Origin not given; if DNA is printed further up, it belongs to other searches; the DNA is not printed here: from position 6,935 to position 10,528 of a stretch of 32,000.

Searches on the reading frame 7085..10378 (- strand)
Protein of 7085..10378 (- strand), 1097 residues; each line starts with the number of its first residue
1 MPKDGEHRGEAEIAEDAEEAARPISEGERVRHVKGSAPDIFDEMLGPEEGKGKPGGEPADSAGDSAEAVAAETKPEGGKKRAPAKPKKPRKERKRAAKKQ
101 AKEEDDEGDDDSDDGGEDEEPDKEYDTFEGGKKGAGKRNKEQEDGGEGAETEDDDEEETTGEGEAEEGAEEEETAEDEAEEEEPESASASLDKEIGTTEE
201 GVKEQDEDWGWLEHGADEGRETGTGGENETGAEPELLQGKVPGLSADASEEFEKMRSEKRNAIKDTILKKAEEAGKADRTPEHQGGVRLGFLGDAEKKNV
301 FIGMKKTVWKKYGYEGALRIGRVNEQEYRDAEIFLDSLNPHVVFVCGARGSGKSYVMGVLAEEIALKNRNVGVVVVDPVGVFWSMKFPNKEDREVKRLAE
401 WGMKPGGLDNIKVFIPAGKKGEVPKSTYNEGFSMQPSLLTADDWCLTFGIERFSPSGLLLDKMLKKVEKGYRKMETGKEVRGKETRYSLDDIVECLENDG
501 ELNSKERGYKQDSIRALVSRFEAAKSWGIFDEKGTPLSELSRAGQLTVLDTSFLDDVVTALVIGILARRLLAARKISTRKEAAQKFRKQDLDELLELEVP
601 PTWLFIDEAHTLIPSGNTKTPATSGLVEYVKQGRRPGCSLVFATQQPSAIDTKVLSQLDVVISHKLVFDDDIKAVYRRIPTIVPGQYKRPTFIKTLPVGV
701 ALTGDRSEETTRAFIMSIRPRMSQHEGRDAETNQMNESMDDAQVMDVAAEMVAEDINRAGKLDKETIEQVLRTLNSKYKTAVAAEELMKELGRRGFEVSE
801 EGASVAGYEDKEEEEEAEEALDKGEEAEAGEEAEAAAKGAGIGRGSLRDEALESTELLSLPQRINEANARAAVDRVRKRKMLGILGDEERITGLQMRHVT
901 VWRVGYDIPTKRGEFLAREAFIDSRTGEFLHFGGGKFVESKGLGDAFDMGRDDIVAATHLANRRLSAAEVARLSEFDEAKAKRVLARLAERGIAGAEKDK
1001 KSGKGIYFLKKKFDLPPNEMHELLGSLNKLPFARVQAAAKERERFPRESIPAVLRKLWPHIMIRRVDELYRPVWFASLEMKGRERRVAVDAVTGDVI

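Call 25: search_protein_families(library=pfam, proteins=[window:7085-10378:-])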
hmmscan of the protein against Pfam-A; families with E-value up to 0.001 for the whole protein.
window:7085-10378:- (1097 aa): 5 families
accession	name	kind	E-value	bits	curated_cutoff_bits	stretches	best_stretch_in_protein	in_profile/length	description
PF01935.23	DUF87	-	2.1e-15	57.8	23.2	1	319-569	2-219/220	Helicase HerA, central domain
PF05872.18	HerA_C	-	2.8e-05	23.4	22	1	591-759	248-426/502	Helicase HerA-like C-terminal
PF06414.18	Zeta_toxin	-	0.00029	20.8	22.3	0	332-378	9-51/199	Zeta toxin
PF00004.35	AAA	-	0.00033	21.6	21.2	0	592-662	47-127/131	ATPase family associated with various cellular activities (AAA)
PF01978.25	TrmB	-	0.00036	20.7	25.6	0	960-1000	18-58/68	Sugar-specific transcriptional regulator TrmB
